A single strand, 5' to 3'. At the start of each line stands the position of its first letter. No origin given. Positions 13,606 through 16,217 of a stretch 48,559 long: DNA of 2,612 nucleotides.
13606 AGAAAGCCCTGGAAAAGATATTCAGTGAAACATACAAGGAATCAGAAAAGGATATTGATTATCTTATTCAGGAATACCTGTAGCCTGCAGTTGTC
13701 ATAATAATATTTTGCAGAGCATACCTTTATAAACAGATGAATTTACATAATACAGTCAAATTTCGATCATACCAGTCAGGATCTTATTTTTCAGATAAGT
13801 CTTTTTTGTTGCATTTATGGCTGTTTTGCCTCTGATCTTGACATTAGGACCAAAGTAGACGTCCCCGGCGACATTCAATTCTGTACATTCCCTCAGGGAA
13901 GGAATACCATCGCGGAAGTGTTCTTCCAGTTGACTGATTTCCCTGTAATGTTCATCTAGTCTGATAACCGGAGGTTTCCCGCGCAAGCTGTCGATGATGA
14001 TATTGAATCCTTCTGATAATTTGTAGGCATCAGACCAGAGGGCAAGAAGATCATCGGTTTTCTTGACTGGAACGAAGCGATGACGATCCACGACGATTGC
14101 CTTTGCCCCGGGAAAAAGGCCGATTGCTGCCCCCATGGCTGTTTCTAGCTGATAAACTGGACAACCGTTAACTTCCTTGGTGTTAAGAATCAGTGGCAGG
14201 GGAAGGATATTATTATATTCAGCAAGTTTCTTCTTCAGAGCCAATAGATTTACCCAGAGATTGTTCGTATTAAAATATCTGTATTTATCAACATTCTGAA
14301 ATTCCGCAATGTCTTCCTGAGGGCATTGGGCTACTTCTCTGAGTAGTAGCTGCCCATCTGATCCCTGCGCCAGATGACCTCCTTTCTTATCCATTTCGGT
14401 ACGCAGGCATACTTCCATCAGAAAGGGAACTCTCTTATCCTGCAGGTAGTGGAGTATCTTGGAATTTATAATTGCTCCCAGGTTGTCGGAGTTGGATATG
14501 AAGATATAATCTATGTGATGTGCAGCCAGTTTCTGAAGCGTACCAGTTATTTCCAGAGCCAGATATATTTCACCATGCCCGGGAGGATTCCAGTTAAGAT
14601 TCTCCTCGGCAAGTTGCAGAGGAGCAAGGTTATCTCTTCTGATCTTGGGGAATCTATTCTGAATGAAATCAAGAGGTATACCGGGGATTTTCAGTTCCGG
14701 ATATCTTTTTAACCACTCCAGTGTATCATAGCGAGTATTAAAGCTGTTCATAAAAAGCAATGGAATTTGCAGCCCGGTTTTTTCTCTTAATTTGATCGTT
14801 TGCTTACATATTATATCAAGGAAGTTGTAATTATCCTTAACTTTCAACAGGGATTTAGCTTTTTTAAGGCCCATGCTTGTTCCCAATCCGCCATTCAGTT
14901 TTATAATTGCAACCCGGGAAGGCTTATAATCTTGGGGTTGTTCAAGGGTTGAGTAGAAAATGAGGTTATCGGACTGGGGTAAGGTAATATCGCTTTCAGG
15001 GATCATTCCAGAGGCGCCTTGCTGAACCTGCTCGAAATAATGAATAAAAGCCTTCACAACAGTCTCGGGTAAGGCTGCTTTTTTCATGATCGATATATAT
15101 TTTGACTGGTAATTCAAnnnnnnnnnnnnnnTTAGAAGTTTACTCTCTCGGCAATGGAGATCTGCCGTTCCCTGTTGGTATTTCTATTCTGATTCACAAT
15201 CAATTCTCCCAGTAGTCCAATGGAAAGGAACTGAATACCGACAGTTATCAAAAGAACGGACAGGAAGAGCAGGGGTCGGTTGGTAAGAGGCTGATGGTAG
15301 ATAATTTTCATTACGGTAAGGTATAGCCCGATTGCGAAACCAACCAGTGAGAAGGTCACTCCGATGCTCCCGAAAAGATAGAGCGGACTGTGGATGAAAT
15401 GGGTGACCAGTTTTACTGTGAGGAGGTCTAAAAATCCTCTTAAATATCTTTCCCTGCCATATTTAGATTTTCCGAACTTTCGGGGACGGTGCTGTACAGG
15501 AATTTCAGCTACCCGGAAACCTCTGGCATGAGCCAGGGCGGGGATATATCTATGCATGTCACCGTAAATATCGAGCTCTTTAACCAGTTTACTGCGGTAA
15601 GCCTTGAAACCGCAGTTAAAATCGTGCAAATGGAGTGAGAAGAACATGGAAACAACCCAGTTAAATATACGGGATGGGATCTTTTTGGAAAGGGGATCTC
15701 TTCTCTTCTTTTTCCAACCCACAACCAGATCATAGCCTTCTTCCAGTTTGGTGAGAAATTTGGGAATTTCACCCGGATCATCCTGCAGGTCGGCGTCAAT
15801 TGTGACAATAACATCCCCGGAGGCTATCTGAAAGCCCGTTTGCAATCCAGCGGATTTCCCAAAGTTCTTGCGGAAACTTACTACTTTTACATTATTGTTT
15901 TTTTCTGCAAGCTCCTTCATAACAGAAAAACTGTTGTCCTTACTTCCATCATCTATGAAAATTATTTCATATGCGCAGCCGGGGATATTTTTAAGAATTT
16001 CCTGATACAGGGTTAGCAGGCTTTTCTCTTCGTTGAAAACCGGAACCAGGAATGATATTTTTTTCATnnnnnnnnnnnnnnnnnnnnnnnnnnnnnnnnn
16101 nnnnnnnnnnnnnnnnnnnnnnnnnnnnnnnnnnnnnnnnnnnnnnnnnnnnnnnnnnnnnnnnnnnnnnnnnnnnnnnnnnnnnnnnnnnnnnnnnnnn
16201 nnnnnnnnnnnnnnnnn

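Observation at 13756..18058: Ferredoxin, archaeal-type GGR, CTP-dependent polyprenol kinase, GtrB/DPM1-like GT2 and eukaryote-type UGPase as one tight module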

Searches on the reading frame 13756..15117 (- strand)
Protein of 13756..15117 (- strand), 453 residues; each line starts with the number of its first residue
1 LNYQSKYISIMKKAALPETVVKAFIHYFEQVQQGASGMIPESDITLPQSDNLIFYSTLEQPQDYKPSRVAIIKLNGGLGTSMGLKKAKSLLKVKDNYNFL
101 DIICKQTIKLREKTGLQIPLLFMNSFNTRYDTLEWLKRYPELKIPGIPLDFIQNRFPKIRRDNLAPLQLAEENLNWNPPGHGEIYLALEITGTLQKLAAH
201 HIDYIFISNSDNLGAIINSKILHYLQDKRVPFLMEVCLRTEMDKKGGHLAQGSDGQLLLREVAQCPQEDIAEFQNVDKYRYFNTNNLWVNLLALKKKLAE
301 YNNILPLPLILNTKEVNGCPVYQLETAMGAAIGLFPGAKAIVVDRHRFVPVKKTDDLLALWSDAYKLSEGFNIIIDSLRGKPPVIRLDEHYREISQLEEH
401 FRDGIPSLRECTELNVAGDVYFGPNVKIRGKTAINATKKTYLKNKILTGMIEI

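Call 3: search_protein_families(library=pfam, proteins=[window:13756-15117:-], max_evalue=0.01)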
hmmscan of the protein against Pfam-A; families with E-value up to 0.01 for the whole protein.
window:13756-15117:- (453 aa): 1 family
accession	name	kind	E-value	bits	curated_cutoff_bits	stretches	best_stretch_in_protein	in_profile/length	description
PF01704.24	UDPGP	-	3.3e-130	434.9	22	1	22-429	2-413/413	UTP--glucose-1-phosphate uridylyltransferase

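Call 4: search_protein_families(library=ncbifam, proteins=[window:13756-15117:-], max_evalue=0.01)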
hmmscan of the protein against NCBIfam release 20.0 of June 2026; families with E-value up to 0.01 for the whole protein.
window:13756-15117:- (453 aa): 0 families

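Call 39: search_solved_structures(query=window:13756-15087:-, max_evalue=1e-10)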
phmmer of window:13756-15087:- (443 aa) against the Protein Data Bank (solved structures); distinct sequences matched with E-value up to 1e-10: 16.
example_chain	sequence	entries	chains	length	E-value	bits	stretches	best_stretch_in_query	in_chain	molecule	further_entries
3gue_A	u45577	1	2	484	1.8e-106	359.8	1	4-429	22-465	UTP-glucose-1-phosphate uridylyltransferase 2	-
2oef_A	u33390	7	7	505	7e-103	348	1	1-427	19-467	UTP-glucose-1-phosphate uridylyltransferase 2, putative | UDP-glucose pyrophosphorylase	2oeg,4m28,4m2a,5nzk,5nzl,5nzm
5nzi_A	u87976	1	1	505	7e-103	348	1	1-427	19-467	UDP-glucose pyrophosphorylase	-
5nzg_A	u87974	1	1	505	9.7e-103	347.5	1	1-427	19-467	UDP-glucose pyrophosphorylase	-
5nzh_A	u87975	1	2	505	4.2e-102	345.4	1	1-427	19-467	UDP-glucose pyrophosphorylase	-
4m2b_A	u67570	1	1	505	6.4e-102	344.8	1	1-427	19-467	UDP-glucose pyrophosphorylase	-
5nzj_A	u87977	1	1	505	1.3e-101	343.9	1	1-427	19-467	UDP-glucose pyrophosphorylase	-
4j18_A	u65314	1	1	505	2.4e-101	342.9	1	1-427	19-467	UDP-glucose pyrophosphorylase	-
5weg_A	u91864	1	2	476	4e-87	296.1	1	12-433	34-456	UTP--glucose-1-phosphate uridylyltransferase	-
2i5k_A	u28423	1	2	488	1.2e-82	281.3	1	27-424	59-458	UTP--glucose-1-phosphate uridylyltransferase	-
8c0b_A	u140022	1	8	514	1.5e-82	281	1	25-429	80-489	UTP--glucose-1-phosphate uridylyltransferase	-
1z90_A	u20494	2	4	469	6.8e-82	278.8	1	22-427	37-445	AT3g03250 protein | Probable UTP-glucose-1-phosphate uridylyltransferase 2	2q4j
2icx_A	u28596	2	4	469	6.8e-82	278.8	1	22-427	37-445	Probable UTP-glucose-1-phosphate uridylyltransferase 2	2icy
7ppr_A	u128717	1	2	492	1.5e-80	274.4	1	25-429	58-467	UTP--glucose-1-phosphate uridylyltransferase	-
4r7p_A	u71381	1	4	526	4.1e-77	263.1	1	57-427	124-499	UTP--glucose-1-phosphate uridylyltransferase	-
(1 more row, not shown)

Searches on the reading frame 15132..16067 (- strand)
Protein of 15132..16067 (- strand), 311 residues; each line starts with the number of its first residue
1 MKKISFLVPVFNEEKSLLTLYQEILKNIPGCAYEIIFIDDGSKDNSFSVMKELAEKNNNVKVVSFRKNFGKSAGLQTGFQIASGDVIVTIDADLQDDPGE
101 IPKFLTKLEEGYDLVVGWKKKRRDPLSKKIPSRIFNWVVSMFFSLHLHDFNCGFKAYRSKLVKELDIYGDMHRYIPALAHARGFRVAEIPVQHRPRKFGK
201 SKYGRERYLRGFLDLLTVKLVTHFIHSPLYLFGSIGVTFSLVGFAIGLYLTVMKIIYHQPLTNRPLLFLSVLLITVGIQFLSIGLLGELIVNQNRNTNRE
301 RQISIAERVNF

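Call 3: search_protein_families(library=pfam, proteins=[window:15132-16067:-], max_evalue=0.01)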
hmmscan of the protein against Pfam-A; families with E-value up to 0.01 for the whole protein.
window:15132-16067:- (311 aa): 3 families
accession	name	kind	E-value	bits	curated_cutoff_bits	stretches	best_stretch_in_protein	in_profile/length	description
PF00535.33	Glycos_transf_2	-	6.3e-33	114.5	23.3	1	5-163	1-165/168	Glycosyl transferase family 2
PF13641.12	Glyco_tranf_2_3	-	2.7e-06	28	27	1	4-116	3-120/230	Glycosyltransferase like family 2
PF10111.15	Glyco_tranf_2_2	-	3.8e-06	27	27.3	1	32-94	29-92/276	Glycosyltransferase like family 2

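Call 4: search_protein_families(library=ncbifam, proteins=[window:15132-16067:-], max_evalue=0.01)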
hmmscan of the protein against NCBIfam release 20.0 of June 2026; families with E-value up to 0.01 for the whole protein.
window:15132-16067:- (311 aa): 22 families
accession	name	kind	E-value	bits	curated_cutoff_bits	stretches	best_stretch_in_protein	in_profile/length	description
NF007986.1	PRK10714.1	equivalog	2.4e-57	194.4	529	1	1-292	5-295/316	undecaprenyl-phosphate 4-deoxy-4-formamido-L-arabinose transferase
NF047588.1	GlcsyltransPgfSStrep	equivalog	1.3e-45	155.9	500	1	3-291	2-288/308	glycosyltransferase PgfS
TIGR04182.1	glyco_TIGR04182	equivalog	6.5e-27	94.7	325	1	4-300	2-292/293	S-layer glycoprotein N-glycosyltransferase AglJ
TIGR03937.1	PgaC_IcaA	equivalog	2.2e-18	66.4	422.3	1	2-94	45-136/407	poly-beta-1,6-N-acetyl-D-glucosamine synthase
NF007482.0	PRK10073.1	equivalog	4.6e-14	52.2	423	1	2-101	6-103/334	glycosyltransferase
NF058614.1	PPMAGASynPpgS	equivalog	2.2e-13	50.1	370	1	6-202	4-205/226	polyprenyl-phospho-N-acetylgalactosaminyl synthase PpgS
NF041391.1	DPhHxTase_Halo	equivalog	2.3e-13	49.6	375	1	11-197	4-187/213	dolichyl-phosphate hexose transferase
NF041875.1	EPS_EpsD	equivalog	4.1e-10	39.6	370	1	5-116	2-112/325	exopolysaccharide biosynthesis glycosyltransferase EpsD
TIGR03111.1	glyc2_xrt_Gpos1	hypoth_equivalog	5.3e-10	38.7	363.95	1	3-111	50-159/439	TIGR03111 family XrtG-associated glycosyltransferase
TIGR04283.1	glyco_like_mftF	equivalog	8.6e-10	38.6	182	1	4-94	1-83/221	TIGR04283 family arsenosugar biosynthesis glycosyltransferase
TIGR03965.1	mycofact_glyco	equivalog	1.7e-08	33.7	280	1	3-109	75-180/467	mycofactocin biosynthesis glycosyltransferase MftF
NF050050.1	ProtGlycPglI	equivalog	2.8e-08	33.5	500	1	1-118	1-118/306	GalNAc(5)-diNAcBac-PP-undecaprenol beta-1,3-glucosyltransferase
NF010496.0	PRK13915.1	equivalog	3.5e-08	32.9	262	1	2-98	31-131/307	glucosyl-3-phosphoglycerate synthase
NF047683.1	TeichurnBiosyTuaG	equivalog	2.5e-06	27.4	400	1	3-103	7-106/252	teichuronic acid biosynthesis protein TuaG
NF045692.1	OglycostaseCruG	equivalog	5e-06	25.7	600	1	2-115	41-160/386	2'-O-glycosyltransferase CruG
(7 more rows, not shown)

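Call 40: search_solved_structures(query=window:15132-16067:-, max_evalue=0.00001, show_alignments=1)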
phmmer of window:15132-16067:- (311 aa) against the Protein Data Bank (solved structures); distinct sequences matched with E-value up to 0.00001: 15.
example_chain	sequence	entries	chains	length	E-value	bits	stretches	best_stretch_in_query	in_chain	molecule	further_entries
9hwj_A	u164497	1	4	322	9.7e-51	176.1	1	1-290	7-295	Undecaprenyl-phosphate 4-deoxy-4-formamido-L-arabinose transferase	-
9bhc_C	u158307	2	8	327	1.2e-50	175.7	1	1-291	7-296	Undecaprenyl-phosphate 4-deoxy-4-formamido-L-arabinose transferase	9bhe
8vxh_A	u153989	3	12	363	1.8e-50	175.2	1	1-291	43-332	Undecaprenyl-phosphate 4-deoxy-4-formamido-L-arabinose transferase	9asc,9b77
5eke_A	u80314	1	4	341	5.8e-31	111.1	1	3-290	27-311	Uncharacterized glycosyltransferase sll0501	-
5ekp_C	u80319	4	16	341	1e-30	110.3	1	3-290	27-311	Uncharacterized glycosyltransferase sll0501 | Glycosyltransferase sll0501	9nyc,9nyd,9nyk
9nye_A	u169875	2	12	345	1.1e-30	110.3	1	3-290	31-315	Glycosyltransferase sll0501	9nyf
5mlz_A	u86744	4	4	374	1.8e-20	76.7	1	3-204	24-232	Dolichol monophosphate mannose synthase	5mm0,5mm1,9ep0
2z87_A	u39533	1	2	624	2.1e-09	40.3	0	4-108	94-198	Chondroitin synthase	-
2z86_A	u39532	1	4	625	2.2e-09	40.3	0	4-108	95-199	Chondroitin synthase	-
5hea_A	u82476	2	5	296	3.3e-09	39.7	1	4-93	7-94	Putative glycosyltransferase (GalT1)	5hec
6p61_A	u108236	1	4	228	2.7e-08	36.7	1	4-94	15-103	Glycosyltransferase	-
3bcv_A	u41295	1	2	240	5.2e-08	35.8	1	2-95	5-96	Putative glycosyltransferase protein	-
7pdo_A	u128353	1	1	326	1.9e-06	30.6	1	3-121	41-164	Glucosyl-3-phosphoglycerate synthase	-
7p5l_A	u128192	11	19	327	1.9e-06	30.6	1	3-121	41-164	Glucosyl-3-phosphoglycerate synthase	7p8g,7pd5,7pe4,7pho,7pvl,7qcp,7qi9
5tze_C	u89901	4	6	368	5.5e-06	29.1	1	3-168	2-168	Glycosyl transferase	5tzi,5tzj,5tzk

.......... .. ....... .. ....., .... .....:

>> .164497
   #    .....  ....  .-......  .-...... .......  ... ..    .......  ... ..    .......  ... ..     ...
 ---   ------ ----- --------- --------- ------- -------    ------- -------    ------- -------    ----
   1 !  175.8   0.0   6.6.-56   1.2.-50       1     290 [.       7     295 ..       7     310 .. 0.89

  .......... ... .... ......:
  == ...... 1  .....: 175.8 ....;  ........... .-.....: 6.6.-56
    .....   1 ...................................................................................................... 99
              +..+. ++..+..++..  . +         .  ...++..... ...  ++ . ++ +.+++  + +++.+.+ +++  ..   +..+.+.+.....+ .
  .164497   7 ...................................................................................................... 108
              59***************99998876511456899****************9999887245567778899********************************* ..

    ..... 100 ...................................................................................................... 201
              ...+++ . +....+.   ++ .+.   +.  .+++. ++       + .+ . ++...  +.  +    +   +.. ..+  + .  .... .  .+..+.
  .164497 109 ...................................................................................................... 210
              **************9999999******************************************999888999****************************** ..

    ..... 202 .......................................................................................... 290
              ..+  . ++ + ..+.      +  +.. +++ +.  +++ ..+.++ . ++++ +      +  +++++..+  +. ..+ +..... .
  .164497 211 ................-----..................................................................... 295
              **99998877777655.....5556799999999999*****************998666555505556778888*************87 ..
